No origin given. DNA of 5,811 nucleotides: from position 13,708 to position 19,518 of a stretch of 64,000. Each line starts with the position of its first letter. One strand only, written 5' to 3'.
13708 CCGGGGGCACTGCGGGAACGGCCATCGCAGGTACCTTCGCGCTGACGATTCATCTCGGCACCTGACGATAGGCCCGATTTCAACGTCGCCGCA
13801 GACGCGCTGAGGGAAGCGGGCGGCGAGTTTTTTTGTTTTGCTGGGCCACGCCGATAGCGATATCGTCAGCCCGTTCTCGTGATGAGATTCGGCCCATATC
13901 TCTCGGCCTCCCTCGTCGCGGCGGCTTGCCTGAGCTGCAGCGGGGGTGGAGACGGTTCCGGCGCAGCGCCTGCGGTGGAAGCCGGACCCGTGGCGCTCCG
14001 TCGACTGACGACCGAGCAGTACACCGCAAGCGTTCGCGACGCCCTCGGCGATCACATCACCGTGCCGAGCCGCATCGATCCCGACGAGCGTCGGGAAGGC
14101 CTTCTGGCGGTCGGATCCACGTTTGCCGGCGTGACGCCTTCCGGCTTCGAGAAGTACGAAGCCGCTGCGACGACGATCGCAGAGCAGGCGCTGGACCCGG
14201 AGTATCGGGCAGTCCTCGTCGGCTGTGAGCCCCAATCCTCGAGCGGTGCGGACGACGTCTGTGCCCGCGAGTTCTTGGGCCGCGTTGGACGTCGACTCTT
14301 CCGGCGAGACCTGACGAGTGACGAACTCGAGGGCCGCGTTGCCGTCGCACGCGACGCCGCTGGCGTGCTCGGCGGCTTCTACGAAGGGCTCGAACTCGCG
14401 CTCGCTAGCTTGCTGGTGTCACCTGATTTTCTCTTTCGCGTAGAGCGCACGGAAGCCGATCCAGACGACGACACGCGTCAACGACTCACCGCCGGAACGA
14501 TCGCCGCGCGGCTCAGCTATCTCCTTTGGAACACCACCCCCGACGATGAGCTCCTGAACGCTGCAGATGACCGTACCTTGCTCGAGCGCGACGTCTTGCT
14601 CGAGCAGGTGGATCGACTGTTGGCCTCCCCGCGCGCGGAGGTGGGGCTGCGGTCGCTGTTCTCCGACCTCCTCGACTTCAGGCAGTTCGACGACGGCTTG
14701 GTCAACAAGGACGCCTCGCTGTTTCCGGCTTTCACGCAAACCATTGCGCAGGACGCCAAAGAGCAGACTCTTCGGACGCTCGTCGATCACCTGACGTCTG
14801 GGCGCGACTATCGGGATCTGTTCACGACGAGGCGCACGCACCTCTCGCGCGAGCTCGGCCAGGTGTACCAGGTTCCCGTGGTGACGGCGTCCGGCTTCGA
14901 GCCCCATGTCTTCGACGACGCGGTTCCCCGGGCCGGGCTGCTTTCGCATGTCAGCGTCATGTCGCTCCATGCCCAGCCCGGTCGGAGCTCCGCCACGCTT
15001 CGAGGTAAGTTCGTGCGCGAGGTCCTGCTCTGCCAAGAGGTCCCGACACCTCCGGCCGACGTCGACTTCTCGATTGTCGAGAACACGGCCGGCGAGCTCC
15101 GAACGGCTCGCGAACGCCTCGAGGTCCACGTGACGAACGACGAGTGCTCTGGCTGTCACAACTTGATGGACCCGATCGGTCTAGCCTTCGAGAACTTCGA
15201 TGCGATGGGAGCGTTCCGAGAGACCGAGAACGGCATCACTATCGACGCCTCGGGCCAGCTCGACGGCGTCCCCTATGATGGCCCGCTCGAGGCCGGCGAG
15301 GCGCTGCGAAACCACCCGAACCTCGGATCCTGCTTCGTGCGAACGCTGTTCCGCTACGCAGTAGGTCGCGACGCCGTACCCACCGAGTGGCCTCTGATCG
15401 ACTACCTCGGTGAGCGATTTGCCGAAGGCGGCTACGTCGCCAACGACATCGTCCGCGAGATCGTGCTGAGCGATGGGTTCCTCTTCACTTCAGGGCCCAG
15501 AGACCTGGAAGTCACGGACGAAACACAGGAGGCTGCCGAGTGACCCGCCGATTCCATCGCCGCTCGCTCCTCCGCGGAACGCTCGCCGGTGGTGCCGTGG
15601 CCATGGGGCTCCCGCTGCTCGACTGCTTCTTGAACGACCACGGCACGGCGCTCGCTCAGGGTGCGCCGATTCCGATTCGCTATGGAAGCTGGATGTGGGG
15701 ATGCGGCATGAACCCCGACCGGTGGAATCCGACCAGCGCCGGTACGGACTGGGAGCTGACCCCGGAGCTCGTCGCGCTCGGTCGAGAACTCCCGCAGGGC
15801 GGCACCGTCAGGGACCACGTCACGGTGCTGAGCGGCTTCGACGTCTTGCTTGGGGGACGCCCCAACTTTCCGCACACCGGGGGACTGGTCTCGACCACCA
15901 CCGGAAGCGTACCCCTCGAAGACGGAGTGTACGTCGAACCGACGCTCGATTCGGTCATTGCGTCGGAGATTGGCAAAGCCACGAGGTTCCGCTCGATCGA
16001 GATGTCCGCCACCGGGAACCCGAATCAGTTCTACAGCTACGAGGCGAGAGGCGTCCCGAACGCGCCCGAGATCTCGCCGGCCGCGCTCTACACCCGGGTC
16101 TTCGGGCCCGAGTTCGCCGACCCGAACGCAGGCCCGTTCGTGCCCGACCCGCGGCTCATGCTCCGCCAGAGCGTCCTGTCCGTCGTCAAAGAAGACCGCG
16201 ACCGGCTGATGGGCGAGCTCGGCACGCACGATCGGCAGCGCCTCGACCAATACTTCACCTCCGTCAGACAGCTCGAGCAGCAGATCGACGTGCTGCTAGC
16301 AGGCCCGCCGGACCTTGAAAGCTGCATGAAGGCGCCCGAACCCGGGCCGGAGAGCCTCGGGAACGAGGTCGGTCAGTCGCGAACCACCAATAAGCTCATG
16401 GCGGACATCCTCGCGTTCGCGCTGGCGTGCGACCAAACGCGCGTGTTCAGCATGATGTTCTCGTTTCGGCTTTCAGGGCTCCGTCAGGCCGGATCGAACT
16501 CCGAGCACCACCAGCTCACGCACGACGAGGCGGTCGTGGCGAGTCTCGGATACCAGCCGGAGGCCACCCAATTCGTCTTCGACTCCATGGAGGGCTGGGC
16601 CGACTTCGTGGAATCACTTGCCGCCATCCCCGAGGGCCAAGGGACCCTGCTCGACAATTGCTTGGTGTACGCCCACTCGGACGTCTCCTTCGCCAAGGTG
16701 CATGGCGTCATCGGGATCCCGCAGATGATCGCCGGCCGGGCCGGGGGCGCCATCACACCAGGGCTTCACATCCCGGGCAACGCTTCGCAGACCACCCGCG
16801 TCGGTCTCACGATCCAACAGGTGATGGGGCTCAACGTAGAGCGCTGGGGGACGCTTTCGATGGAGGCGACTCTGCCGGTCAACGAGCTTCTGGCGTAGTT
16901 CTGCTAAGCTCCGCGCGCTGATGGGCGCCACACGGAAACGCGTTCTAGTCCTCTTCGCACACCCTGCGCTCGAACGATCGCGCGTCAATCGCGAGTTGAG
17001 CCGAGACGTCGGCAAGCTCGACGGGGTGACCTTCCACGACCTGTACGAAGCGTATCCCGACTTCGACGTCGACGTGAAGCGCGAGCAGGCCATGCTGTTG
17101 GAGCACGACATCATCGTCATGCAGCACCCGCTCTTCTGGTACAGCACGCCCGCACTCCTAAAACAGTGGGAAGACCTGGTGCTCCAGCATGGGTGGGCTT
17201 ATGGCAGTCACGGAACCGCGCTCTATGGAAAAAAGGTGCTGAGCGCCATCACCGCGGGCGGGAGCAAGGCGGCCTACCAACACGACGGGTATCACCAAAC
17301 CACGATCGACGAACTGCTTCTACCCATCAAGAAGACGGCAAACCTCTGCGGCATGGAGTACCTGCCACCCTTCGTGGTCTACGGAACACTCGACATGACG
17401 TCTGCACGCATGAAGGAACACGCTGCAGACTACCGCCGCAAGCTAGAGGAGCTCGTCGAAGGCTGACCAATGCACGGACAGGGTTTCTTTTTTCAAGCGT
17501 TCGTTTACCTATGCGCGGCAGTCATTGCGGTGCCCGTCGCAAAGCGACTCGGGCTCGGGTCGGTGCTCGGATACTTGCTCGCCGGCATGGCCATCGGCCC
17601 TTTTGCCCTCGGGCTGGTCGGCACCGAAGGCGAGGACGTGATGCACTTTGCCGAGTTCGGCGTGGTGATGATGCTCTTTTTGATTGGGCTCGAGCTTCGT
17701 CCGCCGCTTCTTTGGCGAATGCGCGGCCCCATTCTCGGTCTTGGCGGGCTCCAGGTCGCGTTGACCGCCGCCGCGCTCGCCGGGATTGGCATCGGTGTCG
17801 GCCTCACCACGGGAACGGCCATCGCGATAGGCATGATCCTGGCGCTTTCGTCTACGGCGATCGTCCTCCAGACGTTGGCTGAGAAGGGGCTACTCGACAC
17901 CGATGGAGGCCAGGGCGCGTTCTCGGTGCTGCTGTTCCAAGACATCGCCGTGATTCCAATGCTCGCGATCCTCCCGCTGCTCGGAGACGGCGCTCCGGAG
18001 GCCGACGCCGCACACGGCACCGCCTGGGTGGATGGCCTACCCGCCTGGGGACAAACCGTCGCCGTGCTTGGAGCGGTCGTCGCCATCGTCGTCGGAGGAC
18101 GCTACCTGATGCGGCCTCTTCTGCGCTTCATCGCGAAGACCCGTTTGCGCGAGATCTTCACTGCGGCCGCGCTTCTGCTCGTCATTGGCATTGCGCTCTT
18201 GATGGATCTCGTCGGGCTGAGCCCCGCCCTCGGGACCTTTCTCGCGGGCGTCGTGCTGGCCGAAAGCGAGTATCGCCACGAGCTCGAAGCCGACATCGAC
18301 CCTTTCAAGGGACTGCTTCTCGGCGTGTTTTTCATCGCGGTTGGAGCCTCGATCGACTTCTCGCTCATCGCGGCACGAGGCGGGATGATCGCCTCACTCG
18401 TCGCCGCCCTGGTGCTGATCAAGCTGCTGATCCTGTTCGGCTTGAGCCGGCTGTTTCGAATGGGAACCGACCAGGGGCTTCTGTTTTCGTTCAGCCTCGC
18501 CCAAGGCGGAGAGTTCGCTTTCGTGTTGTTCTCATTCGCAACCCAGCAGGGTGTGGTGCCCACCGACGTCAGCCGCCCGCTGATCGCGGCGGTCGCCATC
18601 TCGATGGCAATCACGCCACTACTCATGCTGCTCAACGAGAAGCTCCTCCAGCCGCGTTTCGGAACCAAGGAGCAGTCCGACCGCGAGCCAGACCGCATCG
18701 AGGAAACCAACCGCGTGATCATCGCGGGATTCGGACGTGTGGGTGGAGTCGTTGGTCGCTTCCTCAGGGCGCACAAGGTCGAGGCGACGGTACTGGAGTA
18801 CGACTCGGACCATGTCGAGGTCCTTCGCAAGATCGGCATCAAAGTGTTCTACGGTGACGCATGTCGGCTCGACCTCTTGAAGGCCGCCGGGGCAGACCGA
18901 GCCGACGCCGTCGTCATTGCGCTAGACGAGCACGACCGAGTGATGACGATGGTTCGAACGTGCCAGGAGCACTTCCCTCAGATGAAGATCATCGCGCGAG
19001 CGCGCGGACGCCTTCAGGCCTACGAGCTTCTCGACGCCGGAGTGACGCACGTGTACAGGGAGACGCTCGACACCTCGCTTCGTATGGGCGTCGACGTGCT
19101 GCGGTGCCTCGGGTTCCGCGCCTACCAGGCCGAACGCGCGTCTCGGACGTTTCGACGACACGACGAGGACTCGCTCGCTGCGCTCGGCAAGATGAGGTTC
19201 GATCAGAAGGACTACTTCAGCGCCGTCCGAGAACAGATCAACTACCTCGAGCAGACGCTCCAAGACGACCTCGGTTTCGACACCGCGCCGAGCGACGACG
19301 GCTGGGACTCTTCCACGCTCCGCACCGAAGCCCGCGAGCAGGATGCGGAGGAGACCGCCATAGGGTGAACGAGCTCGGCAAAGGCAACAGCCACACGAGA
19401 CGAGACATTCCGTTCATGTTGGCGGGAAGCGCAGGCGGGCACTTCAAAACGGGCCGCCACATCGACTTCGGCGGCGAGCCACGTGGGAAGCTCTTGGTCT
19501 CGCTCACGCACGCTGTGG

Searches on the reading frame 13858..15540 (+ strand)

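Call 50: search_protein_families(library=pfam, proteins=[window:13858-15540:+], max_evalue=0.0001)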
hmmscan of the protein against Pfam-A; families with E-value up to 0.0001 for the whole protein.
window:13858-15540:+ (561 aa): 5 families
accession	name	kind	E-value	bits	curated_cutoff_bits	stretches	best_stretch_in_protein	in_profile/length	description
PF07627.16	PSCyt3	-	2.9e-30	104.9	27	1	358-457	1-98/98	Protein of unknown function (DUF1588)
PF07631.16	PSD4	-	3.3e-27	95.9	23.3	1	211-339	2-128/128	Protein of unknown function (DUF1592)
PF07637.16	PSD5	-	2e-16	60.5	34.2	1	135-196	1-62/62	Protein of unknown function (DUF1595)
PF07624.16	PSD2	-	6.6e-10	39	25.8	1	469-541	1-74/74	Protein of unknown function (DUF1585)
PF07626.16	PSD3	-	7.5e-10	39.6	23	1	48-112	1-64/65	Protein of unknown function (DUF1587)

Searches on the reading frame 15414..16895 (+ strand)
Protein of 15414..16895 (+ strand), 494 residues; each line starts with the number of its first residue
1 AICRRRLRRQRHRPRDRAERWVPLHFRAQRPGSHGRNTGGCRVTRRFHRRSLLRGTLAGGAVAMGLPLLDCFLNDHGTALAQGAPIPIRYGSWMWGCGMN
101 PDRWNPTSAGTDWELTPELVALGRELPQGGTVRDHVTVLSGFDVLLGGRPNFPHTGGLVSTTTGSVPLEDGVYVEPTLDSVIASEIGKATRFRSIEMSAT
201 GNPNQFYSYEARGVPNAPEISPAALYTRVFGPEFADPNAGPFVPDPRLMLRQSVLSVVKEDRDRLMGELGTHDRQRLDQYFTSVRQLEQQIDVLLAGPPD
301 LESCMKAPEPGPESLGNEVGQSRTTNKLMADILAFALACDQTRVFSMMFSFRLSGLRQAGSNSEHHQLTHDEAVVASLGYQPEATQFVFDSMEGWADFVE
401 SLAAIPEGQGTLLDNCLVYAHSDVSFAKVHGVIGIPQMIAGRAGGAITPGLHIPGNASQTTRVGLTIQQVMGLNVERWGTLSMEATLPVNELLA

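Call 50: search_protein_families(library=pfam, proteins=[window:15414-16895:+], max_evalue=0.0001)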
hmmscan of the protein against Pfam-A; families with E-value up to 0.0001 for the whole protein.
window:15414-16895:+ (494 aa): 1 family
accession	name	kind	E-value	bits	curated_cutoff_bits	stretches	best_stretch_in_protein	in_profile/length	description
PF07586.16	HXXSHH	-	1.8e-48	166.2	30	1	91-373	3-287/307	Protein of unknown function (DUF1552)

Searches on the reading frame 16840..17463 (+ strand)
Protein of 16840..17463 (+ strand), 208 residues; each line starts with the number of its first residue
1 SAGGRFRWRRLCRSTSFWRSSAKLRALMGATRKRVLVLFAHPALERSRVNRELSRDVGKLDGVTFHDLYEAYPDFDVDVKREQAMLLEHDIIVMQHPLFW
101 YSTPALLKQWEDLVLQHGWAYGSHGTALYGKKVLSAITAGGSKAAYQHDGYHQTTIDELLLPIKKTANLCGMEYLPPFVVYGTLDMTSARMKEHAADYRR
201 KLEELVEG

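Call 50: search_protein_families(library=pfam, proteins=[window:16840-17463:+], max_evalue=0.0001)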
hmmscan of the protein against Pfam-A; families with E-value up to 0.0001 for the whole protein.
window:16840-17463:+ (208 aa): 1 family
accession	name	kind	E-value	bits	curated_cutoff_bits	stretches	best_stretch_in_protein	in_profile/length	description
PF02525.22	Flavodoxin_2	-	2.9e-48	164.7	27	1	33-202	1-198/198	Flavodoxin-like fold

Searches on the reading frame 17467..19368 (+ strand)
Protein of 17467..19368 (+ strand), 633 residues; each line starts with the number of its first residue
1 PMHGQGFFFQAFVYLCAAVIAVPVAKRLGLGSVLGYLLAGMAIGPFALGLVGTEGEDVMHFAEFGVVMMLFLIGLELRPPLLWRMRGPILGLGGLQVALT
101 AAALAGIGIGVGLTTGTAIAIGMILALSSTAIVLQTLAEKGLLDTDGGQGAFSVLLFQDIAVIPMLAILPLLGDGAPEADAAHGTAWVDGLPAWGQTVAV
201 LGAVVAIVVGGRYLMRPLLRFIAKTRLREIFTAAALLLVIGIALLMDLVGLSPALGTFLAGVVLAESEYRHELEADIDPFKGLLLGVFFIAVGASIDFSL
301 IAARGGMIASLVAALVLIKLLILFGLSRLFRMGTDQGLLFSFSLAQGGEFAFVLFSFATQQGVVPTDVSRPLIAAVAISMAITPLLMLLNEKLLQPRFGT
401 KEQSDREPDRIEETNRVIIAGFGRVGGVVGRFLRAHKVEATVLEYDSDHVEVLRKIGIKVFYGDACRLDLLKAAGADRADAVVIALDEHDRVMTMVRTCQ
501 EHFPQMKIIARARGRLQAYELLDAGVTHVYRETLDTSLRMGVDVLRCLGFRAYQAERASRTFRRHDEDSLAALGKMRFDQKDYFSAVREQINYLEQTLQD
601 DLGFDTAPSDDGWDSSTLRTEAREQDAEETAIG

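Call 31: find_encoding_contigs(protein=window:17467-19368:+, flank=10000, max_places=2)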
Protein window:17467-19368:+ (633 aa): no gene with exactly this product is on record in the collection.

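Call 50: search_protein_families(library=pfam, proteins=[window:17467-19365:+], max_evalue=0.0001)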
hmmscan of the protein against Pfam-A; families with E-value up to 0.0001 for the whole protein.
window:17467-19365:+ (633 aa): 2 families
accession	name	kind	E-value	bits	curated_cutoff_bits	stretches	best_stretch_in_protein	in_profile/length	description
PF00999.27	Na_H_Exchanger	-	2.4e-59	201.5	26.2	1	18-386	5-373/375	Sodium/hydrogen exchanger, transmembrane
PF02254.24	TrkA_N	-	1.4e-23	83.8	23.8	1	417-530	1-114/116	TrkA-N domain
